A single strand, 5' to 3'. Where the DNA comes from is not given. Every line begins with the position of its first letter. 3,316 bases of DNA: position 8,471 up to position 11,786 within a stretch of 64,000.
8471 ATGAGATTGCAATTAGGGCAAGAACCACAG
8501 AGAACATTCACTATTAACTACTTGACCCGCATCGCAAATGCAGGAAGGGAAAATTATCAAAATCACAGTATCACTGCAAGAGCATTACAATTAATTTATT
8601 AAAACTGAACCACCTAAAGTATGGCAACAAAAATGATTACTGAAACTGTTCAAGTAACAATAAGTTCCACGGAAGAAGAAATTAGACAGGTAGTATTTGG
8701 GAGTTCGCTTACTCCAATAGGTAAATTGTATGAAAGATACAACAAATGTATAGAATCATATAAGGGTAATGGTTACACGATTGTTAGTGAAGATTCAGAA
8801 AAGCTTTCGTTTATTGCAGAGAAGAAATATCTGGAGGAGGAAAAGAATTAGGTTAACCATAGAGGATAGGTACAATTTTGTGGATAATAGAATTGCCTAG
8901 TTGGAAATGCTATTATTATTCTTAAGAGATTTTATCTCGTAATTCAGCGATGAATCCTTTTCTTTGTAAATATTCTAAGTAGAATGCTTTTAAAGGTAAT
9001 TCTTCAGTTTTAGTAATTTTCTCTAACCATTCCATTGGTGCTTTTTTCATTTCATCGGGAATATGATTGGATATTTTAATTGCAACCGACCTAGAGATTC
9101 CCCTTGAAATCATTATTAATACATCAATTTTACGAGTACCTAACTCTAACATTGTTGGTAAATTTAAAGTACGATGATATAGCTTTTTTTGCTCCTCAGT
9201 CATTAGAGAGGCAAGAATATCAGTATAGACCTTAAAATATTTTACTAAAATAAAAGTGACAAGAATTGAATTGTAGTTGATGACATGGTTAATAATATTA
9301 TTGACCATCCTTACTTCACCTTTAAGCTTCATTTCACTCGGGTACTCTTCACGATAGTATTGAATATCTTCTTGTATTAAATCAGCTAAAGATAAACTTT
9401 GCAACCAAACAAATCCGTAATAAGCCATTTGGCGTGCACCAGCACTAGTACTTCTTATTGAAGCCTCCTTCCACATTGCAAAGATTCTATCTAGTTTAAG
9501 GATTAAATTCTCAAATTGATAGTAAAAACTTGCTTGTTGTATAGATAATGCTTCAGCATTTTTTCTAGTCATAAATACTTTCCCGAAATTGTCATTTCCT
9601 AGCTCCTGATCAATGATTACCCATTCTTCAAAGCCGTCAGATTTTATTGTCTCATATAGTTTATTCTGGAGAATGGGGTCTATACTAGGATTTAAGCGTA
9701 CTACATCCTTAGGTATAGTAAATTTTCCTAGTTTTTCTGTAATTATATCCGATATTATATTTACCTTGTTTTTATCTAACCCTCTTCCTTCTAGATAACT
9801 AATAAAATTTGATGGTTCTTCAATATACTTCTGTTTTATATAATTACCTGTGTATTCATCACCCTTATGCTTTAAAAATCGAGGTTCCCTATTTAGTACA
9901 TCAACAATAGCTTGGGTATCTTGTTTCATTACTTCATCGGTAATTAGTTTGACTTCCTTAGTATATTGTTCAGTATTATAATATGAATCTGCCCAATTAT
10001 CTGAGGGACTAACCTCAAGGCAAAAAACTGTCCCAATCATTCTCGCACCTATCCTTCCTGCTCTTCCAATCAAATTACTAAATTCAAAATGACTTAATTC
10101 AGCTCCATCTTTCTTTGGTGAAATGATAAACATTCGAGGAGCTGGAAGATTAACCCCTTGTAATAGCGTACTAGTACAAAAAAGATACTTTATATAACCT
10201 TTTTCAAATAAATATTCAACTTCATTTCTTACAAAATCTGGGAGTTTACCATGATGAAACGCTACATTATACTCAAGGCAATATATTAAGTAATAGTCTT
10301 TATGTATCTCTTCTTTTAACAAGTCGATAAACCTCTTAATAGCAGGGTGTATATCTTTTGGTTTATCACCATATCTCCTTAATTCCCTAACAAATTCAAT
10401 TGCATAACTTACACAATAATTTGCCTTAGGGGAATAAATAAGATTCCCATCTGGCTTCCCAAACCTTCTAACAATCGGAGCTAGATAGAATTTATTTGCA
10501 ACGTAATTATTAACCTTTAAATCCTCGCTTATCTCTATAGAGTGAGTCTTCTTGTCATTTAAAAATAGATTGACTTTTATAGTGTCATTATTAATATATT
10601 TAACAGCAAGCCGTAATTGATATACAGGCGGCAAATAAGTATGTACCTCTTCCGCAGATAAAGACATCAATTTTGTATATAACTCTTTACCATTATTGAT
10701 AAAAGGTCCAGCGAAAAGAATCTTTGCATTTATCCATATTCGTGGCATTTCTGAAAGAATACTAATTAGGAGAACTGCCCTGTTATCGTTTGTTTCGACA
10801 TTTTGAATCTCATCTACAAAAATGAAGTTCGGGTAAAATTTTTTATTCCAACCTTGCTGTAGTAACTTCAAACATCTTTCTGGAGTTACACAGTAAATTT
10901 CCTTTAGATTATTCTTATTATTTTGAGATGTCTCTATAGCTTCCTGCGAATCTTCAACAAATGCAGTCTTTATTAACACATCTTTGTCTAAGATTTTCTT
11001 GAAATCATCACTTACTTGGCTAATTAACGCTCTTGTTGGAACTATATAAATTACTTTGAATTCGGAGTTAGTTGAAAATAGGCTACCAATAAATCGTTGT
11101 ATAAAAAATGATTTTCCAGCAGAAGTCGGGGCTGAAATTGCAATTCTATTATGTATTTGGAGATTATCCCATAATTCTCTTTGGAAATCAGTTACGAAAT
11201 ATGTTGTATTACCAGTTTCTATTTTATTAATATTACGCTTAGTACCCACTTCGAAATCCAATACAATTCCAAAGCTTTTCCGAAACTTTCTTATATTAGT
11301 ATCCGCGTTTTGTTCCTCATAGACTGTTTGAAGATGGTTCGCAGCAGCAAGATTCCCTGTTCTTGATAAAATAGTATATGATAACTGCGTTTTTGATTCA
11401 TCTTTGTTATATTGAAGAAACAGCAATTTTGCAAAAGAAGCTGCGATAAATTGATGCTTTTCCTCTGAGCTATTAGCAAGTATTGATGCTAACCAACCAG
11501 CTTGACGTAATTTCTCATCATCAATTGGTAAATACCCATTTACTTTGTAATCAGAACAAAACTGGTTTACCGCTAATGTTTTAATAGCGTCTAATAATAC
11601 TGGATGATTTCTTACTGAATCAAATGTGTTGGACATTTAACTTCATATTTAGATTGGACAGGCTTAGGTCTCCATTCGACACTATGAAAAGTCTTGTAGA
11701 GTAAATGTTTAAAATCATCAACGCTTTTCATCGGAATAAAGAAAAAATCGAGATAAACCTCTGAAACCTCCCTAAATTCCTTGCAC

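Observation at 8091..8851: Unassigned two-gene module (155 aa + 76 aa) with an ADP-ribosyltransferase-fold-like opening motif, next to Hachiman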

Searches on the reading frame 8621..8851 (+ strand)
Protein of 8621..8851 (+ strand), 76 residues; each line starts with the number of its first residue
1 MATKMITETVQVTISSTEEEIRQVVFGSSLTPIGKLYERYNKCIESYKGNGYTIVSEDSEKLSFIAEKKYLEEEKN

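Call 3: search_protein_families(library=pfam, proteins=[window:8621-8851:+], max_evalue=1)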
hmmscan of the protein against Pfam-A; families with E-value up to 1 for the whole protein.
window:8621-8851:+ (76 aa): 4 families
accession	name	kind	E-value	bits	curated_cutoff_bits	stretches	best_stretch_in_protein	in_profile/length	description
PF20438.3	SpoIVA_middle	-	0.03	14.9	25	1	4-63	83-139/179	Stage IV sporulation protein A, middle domain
PF17607.7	DUF5503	-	0.079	13.7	30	1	10-74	14-77/116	Family of unknown function (DUF5503)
PF04467.17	DUF483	-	0.11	13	25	1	18-72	26-76/122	Protein of unknown function (DUF483)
PF05548.17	Peptidase_M11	-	0.18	11.3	21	1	14-48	16-48/303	Gametolysin peptidase M11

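Call 4: search_protein_families(library=padloc, proteins=[window:8621-8851:+], max_evalue=1)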
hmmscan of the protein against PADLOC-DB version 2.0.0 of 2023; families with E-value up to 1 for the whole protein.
window:8621-8851:+ (76 aa): 0 families

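Call 5: search_protein_families(library=ncbifam, proteins=[window:8621-8851:+], max_evalue=1)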
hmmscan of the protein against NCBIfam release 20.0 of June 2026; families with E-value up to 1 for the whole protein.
window:8621-8851:+ (76 aa): 0 families

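Call 6: search_protein_families(library=phrogs, proteins=[window:8621-8851:+], max_evalue=1)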
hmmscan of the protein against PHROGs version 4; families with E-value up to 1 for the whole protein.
window:8621-8851:+ (76 aa): 2 families
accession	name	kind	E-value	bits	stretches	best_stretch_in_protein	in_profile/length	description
phrog_31215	-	unknown function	0.03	15.5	1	38-72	13-47/87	-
phrog_5618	-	unknown function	0.041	15.3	1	8-41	42-75/93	-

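Call 9: find_homologous_proteins(query=window:8621-8851:+, max_evalue=0.01)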
Query window:8621-8851:+ (76 aa): 1 proteins with E <= 0.01 among 1 candidates.
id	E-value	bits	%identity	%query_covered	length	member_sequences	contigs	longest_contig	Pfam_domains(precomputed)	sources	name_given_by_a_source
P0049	1.6e-40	153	100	100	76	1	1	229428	-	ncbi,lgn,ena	-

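Call 44: find_homologous_proteins(query=A3, max_evalue=0.01)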
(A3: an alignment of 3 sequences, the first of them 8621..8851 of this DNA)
Query A3 (3 sequences) (76 aa, profile of the alignment): 9 proteins with E <= 0.01 among 22 candidates.
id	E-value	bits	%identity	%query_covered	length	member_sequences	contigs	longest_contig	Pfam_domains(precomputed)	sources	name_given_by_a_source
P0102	1.5e-40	155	38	49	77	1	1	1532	-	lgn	-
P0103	2.0e-40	154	43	49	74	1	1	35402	-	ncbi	-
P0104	2.6e-39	151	42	47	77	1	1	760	-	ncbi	-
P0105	5.2e-39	150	42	47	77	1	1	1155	-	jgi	jgi:hypothetical protein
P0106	1.6e-36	142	30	87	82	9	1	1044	-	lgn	-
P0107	4.4e-33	131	41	49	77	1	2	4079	-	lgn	-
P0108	2.6e-31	125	39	50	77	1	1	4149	-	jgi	-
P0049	1.6e-29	119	100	100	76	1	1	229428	-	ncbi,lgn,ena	-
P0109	3.3e-27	112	32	92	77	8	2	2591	-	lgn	-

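Call 46: find_encoding_contigs(protein=P0107, flank=4000, max_places=2)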
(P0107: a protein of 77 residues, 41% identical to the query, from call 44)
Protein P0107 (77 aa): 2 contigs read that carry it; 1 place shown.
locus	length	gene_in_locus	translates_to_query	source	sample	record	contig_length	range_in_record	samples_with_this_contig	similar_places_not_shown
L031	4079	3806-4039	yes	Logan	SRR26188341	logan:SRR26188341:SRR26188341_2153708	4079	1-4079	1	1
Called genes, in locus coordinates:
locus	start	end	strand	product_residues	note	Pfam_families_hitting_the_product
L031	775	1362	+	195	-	PF00027:cNMP_binding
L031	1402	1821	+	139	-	PF20409:SnoaL_5 (weak)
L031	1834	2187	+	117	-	PF03779:SPW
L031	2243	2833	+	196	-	PF03167:UDG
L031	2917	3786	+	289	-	PF09509:Hypoth_Ymh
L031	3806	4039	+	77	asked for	-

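Call 47: find_encoding_contigs(protein=P0108, flank=4000, max_places=2)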
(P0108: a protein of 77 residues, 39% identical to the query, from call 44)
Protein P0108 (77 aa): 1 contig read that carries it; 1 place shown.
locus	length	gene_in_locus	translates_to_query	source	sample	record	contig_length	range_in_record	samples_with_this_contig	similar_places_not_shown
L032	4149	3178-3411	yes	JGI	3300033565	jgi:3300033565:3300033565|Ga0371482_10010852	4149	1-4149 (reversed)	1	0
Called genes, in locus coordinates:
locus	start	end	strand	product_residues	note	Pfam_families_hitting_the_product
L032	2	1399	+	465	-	?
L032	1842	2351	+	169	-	-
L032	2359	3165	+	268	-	PF09509:Hypoth_Ymh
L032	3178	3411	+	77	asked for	-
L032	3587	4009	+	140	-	-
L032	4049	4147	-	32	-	?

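Call 48: find_encoding_contigs(protein=P0109, flank=4000, max_places=2)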
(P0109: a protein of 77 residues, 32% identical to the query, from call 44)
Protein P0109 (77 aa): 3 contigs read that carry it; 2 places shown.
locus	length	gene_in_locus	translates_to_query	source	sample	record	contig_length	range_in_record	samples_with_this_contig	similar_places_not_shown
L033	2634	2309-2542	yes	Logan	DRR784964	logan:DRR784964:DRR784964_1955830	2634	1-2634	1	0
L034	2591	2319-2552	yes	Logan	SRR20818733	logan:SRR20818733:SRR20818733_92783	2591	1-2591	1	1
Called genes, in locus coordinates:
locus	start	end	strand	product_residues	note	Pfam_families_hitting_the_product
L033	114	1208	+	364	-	PF13651:EcoRI_methylase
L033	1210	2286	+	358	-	PF03235:GmrSD_N, PF01844:HNH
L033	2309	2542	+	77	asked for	-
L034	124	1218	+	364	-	PF13651:EcoRI_methylase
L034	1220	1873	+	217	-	PF03235:GmrSD_N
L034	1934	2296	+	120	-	PF01844:HNH, PF14279:HNH_5 (weak)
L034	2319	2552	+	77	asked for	-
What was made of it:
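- C also follows Ymh or DUF262-HNH genes where no A is present (calls 46-48). C also follows Ymh-HEPN and DUF262-HNH genes where no A is present (calls 46-48).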

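Call 63: predict_structure(alignment_id=A4)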
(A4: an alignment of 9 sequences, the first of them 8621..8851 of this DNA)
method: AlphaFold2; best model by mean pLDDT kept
length: 76 residues; sequences in the alignment: 9
mean_pLDDT: 77.3   pTM: 0.57
mean pLDDT of the five models: 77.3, 76.8, 76.8, 76.3, 75.5
residues with pLDDT >= 90: 21; 70-90: 29; 50-70: 23; < 50: 3
segments of 3 or more residues with pLDDT < 50: none
pLDDT, mean of each block of 10 residues (from residue 1): 76 76 57 76 90 90 89 56
secondary structure, 60 per line:
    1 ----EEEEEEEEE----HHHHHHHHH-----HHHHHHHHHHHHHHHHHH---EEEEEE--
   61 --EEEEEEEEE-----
elements in order: E5-13 H18-26 H32-49 E53-58 E63-71

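Call 67: fold_search(model_id=the predicted structure, library=pdb)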
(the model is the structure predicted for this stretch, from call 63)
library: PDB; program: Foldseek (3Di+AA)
matches with E <= 10: 268; with E <= 0.001: 0
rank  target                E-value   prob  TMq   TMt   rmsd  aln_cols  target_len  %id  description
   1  9ome_A                6.7e-01  0.15  0.31  0.33  10.8        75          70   15  CryoEM structure of FPM13 (released 2026-03-18)
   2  1xkp_C                8.2e-01  0.13  0.31  0.23   6.7        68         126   12  Crystal structure of the virulence factor YopN in complex with its heterodimeric chaperone SycN-YscB (released 2005-03-22)
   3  3vke_A                8.8e-01  0.13  0.30  0.30   8.2        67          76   13  Contribution of the first K-homology domain of poly(C)-binding protein 1 to its affinity and specificity for C-rich ol (released 2012-02-29)
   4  1ztg_B                1.1e+00  0.12  0.30  0.31   8.1        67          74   12  human alpha polyC binding protein KH1 (released 2006-05-27)
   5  1j5k_A                1.1e+00  0.11  0.30  0.30   8.5        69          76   12  COMPLEX OF THE KH3 DOMAIN OF HNRNP K WITH A SINGLE_STRANDED 10MER DNA OLIGONUCLEOTIDE (released 2002-07-10)
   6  8co1_A1               1.1e+00  0.20  0.33  0.05   7.4        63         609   13  Type II Secretion System (released 2024-04-10)
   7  6u9d_H                1.2e+00  0.20  0.43  0.15   9.8       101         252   12  Saccharomyces cerevisiae acetohydroxyacid synthase (released 2020-07-15)
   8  4qvz_B                1.3e+00  0.14  0.30  0.14   7.6        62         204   11  FMRP N-terminal domain (released 2014-12-03)
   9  1zzi_A                1.4e+00  0.12  0.31  0.29   8.2        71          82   10  Crystal Structure Analysis of the third KH domain of hnRNP K in complex with ssDNA (released 2005-08-09)
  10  9pd0_A                1.6e+00  0.30  0.47  0.34   4.9        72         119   12  Panoptes OptS minimal CRISPR polymerase (mCpol) with non-hydrolyzable ligand ApCpp from Klebsiella pneumoniae strain K (released 2025-09-24)
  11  2bw7_B                1.6e+00  0.25  0.46  0.22   6.4        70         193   13  A novel mechanism for adenylyl cyclase inhibition from the crystal structure of its complex with catechol estrogen (released 2005-07-20)
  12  6cfw_A                1.6e+00  0.18  0.35  0.18  11.0        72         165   14  cryoEM structure of a respiratory membrane-bound hydrogenase (released 2018-05-23)
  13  9pd0_C                1.7e+00  0.47  0.51  0.35   3.6        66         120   11  Panoptes OptS minimal CRISPR polymerase (mCpol) with non-hydrolyzable ligand ApCpp from Klebsiella pneumoniae strain K (released 2025-09-24)
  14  3vke_B                1.7e+00  0.07  0.27  0.27   8.3        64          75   17  Contribution of the first K-homology domain of poly(C)-binding protein 1 to its affinity and specificity for C-rich ol (released 2012-02-29)
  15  2jsx_MODEL_1_A        1.8e+00  0.51  0.54  0.44   3.0        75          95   12  Solution structure of the E. coli Tat proofreading chaperone protein NapD (released 2007-08-21)
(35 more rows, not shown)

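Call 72: search_protein_families(library=pfam, proteins=[L032:1842-2351:+], max_evalue=1)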
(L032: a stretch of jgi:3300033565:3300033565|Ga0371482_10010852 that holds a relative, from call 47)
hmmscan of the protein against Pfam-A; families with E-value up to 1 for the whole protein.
L032:1842-2351:+ (169 aa): 0 families

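Call 77: search_protein_families(library=padloc, proteins=[L032:1842-2351:+], max_evalue=0.01)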
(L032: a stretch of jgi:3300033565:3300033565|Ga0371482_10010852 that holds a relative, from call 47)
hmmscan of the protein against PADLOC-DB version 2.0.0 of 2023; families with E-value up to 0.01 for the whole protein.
L032:1842-2351:+ (169 aa): 0 families

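Call 96: search_dna_similar(query=P0102, collection=plasmids, mode=protein, max_evalue=0.01, max_rows=15)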
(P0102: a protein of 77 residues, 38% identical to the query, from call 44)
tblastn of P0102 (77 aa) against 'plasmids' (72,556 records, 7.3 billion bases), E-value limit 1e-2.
No match.

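Call 97: search_dna_similar(query=P0102, collection=phages, mode=protein, max_evalue=0.01, max_rows=15)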
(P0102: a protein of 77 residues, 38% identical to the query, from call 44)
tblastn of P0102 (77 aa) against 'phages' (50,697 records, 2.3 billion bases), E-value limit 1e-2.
No match.

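Call 103: search_protein_families(library=ncbifam, proteins=[L032:1842-2351:+, P0102], max_evalue=1)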
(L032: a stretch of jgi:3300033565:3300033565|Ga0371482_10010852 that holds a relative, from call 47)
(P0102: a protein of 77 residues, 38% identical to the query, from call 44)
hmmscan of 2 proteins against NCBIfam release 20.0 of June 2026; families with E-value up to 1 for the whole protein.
L032:1842-2351:+ (169 aa): 0 families

P0102 (77 aa): 0 families

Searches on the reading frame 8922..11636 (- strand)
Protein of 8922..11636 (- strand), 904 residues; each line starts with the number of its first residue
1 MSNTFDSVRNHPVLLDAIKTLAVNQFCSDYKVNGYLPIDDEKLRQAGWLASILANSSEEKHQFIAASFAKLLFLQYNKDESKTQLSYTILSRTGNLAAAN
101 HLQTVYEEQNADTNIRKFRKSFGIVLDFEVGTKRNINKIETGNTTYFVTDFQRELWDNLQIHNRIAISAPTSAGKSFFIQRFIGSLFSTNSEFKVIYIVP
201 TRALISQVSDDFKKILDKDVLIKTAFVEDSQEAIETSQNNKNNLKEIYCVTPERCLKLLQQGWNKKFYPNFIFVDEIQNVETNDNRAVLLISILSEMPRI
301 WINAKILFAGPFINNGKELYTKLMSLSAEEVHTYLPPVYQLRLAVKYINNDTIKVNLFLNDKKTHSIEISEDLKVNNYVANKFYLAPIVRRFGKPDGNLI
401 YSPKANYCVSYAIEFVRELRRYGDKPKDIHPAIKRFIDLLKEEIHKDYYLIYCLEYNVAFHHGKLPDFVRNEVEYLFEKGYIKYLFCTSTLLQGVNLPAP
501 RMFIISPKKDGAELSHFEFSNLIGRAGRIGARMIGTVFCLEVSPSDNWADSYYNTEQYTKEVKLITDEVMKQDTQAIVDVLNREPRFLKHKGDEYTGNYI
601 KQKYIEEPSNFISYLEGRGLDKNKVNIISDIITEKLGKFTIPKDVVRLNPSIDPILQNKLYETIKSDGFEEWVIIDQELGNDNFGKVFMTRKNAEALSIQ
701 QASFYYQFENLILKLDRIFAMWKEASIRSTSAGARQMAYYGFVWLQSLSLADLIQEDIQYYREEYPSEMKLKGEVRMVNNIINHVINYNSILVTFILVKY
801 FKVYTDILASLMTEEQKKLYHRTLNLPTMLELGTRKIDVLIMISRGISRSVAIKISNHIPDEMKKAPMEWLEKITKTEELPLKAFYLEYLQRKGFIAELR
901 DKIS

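Call 3: search_protein_families(library=pfam, proteins=[window:8922-11636:-], max_evalue=1)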
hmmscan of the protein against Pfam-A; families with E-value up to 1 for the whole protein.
window:8922-11636:- (904 aa): 6 families
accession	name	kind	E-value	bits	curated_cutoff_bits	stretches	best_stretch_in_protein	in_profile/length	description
PF00270.35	DEAD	-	3.9e-16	59.7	26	1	149-297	1-145/167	DEAD/DEAH box helicase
PF04851.21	ResIII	-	3.2e-09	37.3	22.5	1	160-277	21-134/164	Type III restriction enzyme, res subunit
PF00271.37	Helicase_C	-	1.6e-07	31.9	23.5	1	453-530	37-110/110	Helicase conserved C-terminal domain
PF13401.12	AAA_22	-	0.1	13.4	27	1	165-287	8-100/130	AAA domain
PF13245.12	AAA_19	-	0.13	12.9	25.1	1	162-283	11-105/134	AAA domain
PF13880.12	Acetyltransf_13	-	0.24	11.7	22.8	1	163-179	42-58/69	ESCO1/2 acetyl-transferase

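Call 4: search_protein_families(library=padloc, proteins=[window:8922-11636:-], max_evalue=1)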
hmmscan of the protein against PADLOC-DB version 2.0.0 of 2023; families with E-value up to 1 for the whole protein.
window:8922-11636:- (904 aa): 33 families (the best 25 are shown)
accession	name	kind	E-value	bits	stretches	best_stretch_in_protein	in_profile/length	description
PDLC00185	HamB1|HamB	-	4.4e-241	800.3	1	2-896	3-870/871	DEAD-box helicase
PDLC00186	HamB1|HamB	-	1.7e-136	454.4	1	37-882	42-846/864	DEAD-box helicase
PDLC00187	HamB1|HamB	-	3.6e-126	420.6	1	48-894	54-846/851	DEAD-box helicase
PDLC00200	HamB2|HamB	-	3e-121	404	1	38-873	42-835/865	DEAD-box helicase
PDLC00176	HamB1|HamB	-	3.2e-119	397.3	1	35-876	38-824/845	DEAD-box helicase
PDLC00190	HamB1|HamB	-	8.8e-95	316.9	1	50-864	56-829/866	DEAD-box helicase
PDLC00177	HamB1|HamB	-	8.9e-89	296.7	1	50-865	46-809/841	DEAD-box helicase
PDLC00199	HamB2|HamB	-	4.9e-80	267.6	1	21-878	18-822/841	DEAD-box helicase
PDLC00181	HamB1|HamB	-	1.3e-69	233.2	1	84-880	87-818/836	DEAD-box helicase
PDLC00184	HamB1|HamB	-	7.1e-49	164.6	2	137-569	105-498/738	DEAD-box helicase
PDLC00180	HamB1|HamB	-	1.5e-46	157.3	1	136-880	88-692/709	DEAD-box helicase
PDLC04531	PDC-M23B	-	2.7e-41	139.6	2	162-538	313-709/1060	-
PDLC00201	HamB2|HamB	-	2.3e-39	133.4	2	427-554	325-452/721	DEAD-box helicase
PDLC00191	HamB1|HamB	-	1.6e-37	127.2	1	146-543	100-487/767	DEAD-box helicase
PDLC00188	HamB1|HamB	-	2.7e-31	106.5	2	433-560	549-677/1037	DEAD-box helicase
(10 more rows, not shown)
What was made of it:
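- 8922..12595 (-): Context only: Hachiman hamB (8922-11636) and hamA (11612-12595), convergent with gene C (70 nt between the stop codons). Pfam and PADLOC (calls 3, 4).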
